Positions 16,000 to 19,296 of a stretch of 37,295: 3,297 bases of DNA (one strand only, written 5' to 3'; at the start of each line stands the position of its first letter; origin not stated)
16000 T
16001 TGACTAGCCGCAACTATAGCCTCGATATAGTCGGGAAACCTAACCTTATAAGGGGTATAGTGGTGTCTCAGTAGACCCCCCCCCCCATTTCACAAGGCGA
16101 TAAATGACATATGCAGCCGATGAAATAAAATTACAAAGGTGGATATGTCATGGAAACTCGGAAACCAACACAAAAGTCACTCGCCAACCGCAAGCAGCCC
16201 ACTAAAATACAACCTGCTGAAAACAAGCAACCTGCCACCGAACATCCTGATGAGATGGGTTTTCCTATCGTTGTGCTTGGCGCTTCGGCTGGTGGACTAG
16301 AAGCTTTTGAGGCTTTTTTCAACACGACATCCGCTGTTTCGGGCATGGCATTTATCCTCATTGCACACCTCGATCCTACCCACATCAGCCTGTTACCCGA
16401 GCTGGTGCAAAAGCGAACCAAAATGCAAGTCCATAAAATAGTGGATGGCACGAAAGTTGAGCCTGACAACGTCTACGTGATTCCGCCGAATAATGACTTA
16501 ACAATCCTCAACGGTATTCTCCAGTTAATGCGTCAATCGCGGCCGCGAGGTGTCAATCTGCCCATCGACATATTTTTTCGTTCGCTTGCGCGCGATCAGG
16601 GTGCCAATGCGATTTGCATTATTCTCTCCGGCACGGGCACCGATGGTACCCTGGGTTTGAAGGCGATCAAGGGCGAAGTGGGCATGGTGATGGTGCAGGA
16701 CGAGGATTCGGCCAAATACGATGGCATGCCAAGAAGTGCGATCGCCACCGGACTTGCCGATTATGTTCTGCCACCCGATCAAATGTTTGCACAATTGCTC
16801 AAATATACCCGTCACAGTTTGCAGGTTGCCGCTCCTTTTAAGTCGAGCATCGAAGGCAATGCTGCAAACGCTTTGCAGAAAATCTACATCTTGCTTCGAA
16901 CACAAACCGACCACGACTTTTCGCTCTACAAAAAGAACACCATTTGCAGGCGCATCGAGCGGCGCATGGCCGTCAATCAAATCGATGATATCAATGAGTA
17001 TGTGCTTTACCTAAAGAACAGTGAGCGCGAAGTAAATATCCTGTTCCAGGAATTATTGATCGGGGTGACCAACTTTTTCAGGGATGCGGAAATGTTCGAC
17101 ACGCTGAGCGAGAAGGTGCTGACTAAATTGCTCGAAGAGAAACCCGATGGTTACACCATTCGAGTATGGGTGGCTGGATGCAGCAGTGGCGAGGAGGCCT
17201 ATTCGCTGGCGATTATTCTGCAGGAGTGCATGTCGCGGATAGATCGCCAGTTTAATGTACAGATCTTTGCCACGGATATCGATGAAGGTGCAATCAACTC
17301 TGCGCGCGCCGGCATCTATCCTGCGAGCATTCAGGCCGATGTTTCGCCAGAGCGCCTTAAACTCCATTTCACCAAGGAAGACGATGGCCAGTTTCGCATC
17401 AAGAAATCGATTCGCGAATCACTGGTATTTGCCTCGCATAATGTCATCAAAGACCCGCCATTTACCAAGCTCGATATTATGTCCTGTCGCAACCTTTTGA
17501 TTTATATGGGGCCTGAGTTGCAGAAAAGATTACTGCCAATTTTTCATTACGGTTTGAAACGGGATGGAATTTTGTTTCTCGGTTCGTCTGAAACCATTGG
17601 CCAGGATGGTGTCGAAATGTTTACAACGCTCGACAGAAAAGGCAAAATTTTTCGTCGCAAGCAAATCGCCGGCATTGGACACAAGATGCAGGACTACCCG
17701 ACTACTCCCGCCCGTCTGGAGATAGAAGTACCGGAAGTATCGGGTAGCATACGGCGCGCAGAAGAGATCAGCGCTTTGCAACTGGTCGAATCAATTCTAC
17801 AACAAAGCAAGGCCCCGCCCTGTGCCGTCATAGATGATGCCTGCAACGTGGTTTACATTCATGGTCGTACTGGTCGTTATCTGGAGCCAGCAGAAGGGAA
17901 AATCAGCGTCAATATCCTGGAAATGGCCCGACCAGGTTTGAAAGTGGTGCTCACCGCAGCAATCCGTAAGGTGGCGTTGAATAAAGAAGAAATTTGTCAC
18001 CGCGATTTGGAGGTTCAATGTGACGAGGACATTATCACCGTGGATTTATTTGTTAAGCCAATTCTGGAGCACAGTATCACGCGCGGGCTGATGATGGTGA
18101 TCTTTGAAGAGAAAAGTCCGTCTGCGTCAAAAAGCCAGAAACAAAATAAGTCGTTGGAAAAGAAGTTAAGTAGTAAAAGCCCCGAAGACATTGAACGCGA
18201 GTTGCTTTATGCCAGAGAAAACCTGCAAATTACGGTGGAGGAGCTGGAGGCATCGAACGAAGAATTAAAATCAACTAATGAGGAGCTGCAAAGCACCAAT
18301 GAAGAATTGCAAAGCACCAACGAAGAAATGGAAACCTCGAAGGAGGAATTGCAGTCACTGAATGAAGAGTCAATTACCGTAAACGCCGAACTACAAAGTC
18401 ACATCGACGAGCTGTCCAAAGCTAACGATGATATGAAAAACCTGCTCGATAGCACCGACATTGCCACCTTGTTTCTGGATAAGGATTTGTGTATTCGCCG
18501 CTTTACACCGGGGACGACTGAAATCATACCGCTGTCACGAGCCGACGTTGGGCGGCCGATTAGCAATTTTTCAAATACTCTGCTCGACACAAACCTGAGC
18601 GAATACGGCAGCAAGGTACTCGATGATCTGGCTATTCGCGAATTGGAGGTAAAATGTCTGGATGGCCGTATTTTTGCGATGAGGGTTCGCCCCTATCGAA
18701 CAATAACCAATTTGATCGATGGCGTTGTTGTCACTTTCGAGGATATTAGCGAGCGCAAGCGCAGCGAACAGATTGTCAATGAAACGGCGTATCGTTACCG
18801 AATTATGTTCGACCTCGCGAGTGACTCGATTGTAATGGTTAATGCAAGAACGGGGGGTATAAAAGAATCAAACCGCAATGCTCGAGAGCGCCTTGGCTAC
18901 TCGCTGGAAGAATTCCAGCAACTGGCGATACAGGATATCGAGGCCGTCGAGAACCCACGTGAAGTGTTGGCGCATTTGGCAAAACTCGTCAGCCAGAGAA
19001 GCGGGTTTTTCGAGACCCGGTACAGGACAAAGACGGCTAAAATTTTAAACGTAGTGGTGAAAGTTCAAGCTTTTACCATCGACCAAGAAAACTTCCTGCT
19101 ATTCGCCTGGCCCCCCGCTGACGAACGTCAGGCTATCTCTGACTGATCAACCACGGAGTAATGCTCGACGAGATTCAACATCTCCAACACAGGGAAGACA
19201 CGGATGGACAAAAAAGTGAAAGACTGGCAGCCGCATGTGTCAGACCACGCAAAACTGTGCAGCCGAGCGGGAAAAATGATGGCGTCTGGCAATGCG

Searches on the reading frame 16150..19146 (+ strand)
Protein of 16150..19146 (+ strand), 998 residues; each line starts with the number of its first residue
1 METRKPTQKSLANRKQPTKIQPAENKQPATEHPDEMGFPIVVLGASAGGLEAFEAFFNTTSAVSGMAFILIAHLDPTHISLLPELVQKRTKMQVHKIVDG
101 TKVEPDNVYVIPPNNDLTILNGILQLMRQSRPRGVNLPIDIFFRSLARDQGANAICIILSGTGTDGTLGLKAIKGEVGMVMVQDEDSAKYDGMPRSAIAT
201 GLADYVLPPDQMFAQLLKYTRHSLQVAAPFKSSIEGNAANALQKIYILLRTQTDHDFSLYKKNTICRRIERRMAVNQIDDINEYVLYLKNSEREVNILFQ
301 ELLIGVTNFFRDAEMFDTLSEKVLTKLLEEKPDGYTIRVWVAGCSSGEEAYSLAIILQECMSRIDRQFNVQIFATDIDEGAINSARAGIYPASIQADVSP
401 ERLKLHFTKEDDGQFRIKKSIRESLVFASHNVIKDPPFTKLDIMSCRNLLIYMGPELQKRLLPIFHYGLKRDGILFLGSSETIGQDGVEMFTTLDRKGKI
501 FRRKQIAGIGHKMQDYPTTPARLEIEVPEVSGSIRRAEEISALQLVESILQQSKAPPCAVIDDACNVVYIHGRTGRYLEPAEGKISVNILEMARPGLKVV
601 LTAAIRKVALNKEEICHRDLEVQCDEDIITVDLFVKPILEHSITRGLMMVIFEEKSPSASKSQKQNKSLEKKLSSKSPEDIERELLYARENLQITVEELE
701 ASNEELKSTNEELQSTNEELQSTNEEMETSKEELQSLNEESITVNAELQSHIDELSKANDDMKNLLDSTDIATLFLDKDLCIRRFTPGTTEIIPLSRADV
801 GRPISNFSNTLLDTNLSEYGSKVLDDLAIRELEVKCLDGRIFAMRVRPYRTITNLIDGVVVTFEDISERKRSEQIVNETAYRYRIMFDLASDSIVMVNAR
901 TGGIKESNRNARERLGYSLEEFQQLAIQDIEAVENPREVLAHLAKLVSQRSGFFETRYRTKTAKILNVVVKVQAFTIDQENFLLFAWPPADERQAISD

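Call 50: search_protein_families(library=pfam, proteins=[window:16150-19146:+], max_evalue=0.01)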
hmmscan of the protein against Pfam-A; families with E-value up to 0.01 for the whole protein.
window:16150-19146:+ (998 aa): 9 families
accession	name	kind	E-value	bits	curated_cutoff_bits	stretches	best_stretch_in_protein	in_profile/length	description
PF01739.24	CheR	-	3.7e-53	180.3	27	1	306-491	2-186/195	CheR methyltransferase, SAM binding domain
PF01339.22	CheB_methylest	-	6.8e-53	179.4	24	1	41-216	1-174/174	CheB methylesterase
PF13596.12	PAS_10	-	1.5e-26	93.5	22.1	1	762-866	1-105/106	PAS domain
PF03705.20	CheR_N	-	9.4e-13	48.1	27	1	242-291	3-52/53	CheR methyltransferase, all-alpha domain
PF04108.17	ATG17_like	-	0.00041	20.4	43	1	659-762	99-199/355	Autophagy protein ATG17-like domain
PF00989.32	PAS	-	0.0019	18.6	22.6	0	882-974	2-95/113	PAS fold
PF15035.11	Rootletin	-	0.0024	18.3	36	1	660-770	42-149/188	Ciliary rootlet component, centrosome cohesion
PF08448.16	PAS_4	-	0.0036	18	23.1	0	766-871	1-110/110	PAS fold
PF13188.13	PAS_8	-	0.0095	16.3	21.8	0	882-930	2-50/65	PAS domain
